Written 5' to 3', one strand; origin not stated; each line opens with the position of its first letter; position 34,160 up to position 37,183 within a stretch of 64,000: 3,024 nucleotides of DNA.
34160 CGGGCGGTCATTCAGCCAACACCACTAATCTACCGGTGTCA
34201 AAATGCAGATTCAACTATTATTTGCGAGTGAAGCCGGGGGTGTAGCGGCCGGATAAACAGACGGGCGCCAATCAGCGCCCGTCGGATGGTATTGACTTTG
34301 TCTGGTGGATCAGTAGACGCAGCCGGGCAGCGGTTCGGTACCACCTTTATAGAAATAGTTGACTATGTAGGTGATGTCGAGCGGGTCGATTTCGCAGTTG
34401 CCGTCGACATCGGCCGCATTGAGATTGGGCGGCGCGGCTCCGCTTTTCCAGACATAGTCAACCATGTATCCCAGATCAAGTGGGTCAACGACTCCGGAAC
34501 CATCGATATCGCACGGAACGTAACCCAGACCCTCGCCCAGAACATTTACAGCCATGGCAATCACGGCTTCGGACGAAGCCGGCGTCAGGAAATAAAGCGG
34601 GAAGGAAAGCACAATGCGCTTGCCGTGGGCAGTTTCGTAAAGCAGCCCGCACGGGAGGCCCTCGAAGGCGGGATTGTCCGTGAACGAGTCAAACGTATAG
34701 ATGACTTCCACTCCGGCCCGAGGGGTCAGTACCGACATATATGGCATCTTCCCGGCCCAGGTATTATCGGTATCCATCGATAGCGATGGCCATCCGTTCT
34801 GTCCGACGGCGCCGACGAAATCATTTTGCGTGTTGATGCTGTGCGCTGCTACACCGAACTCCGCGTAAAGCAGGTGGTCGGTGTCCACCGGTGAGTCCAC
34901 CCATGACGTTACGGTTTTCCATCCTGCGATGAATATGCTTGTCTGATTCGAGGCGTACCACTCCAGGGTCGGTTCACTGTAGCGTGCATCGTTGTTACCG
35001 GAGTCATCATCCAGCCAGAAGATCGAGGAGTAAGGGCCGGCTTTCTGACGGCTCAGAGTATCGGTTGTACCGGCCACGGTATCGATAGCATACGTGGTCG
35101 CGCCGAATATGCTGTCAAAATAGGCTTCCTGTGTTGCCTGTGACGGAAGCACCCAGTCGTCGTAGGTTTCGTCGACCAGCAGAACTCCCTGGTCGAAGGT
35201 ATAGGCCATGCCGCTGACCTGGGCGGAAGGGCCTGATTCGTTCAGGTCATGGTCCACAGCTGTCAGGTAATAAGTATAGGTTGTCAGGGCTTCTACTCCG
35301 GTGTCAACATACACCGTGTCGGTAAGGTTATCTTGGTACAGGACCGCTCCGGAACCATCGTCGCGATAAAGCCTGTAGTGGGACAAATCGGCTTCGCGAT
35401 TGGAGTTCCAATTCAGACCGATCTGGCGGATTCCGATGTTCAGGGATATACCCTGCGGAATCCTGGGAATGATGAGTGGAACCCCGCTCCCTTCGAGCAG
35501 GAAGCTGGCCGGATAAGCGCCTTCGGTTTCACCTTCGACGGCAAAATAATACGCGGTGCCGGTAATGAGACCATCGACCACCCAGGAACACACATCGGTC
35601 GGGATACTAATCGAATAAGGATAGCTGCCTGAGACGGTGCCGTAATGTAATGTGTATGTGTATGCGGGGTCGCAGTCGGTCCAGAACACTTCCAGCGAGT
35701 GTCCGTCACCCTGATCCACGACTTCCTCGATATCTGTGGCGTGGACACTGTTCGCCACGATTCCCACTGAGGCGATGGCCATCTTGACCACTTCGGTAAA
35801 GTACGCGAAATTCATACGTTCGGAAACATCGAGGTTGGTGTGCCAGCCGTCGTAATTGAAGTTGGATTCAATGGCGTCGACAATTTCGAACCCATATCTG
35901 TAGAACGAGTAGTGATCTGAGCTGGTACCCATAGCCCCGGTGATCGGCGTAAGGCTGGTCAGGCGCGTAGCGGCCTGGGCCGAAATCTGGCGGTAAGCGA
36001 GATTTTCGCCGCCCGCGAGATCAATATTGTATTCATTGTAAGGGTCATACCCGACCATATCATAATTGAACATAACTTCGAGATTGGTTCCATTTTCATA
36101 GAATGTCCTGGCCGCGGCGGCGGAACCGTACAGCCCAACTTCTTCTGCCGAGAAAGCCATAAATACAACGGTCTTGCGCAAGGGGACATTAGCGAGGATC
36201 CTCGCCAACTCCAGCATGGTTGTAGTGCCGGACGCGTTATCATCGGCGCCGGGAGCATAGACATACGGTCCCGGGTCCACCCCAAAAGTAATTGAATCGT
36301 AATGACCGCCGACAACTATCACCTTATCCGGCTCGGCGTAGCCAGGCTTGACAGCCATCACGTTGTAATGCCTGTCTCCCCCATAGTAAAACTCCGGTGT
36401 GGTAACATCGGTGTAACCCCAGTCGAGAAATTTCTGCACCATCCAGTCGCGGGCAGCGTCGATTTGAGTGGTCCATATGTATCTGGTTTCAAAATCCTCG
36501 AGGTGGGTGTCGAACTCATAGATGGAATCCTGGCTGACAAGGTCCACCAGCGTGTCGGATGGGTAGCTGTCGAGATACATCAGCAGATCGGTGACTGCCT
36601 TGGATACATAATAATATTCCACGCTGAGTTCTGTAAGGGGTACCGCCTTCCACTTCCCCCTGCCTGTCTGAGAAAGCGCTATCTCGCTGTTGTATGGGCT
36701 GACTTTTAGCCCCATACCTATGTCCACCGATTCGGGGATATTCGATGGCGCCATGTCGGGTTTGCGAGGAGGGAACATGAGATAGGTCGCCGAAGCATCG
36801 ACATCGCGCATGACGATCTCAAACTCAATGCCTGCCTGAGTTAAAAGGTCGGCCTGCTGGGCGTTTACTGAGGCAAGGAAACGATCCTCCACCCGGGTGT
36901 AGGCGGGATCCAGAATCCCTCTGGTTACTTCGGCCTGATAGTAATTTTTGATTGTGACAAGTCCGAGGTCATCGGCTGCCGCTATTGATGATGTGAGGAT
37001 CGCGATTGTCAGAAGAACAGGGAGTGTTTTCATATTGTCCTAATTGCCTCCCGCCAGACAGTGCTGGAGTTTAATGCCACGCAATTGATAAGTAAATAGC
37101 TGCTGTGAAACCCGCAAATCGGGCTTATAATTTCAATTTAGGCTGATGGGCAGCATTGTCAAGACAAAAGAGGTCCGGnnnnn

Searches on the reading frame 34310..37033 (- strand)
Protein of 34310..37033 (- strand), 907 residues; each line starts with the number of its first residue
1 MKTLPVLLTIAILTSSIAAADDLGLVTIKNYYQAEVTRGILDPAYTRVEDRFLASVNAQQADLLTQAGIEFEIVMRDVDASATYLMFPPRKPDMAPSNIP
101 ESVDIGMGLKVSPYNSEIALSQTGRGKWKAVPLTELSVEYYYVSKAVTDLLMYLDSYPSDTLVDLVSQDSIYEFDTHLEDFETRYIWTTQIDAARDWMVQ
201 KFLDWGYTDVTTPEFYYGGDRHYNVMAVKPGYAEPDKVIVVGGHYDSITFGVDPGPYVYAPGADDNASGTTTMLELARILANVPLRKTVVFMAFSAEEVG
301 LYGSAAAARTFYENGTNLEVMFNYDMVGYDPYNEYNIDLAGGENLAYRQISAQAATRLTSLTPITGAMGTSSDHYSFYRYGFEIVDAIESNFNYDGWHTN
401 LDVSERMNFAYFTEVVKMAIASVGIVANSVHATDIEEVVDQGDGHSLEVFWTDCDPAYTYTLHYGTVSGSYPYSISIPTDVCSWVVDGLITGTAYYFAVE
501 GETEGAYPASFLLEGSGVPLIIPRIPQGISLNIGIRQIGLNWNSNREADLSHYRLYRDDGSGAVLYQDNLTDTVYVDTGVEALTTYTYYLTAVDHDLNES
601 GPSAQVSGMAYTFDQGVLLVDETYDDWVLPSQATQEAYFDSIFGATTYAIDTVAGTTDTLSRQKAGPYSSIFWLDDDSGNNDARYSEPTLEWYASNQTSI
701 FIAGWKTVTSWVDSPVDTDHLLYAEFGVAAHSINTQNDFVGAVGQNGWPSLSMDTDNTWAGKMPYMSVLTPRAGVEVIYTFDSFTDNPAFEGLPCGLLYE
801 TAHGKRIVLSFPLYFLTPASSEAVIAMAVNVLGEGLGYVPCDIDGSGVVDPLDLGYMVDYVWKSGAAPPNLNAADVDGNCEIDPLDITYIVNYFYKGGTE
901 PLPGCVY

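Call 77: search_protein_families(library=pfam, proteins=[window:34310-37033:-])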
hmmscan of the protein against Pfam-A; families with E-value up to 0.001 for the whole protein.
window:34310-37033:- (907 aa): 5 families
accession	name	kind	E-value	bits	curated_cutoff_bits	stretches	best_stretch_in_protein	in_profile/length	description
PF04389.22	Peptidase_M28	-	7.5e-35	120.9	21.3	1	224-419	1-189/193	Peptidase family M28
PF00404.24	Dockerin_1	-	3.4e-06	27.6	22.9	1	842-894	3-56/57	Dockerin type I domain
PF01546.33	Peptidase_M20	-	4.3e-06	27.2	24.6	1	242-312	3-84/206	Peptidase family M20/M25/M40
PF00041.27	fn3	-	1e-05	26.1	25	0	526-606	3-81/84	Fibronectin type III domain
PF05343.19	Peptidase_M42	-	0.00031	20.3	23.2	0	265-333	134-203/292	M42 glutamyl aminopeptidase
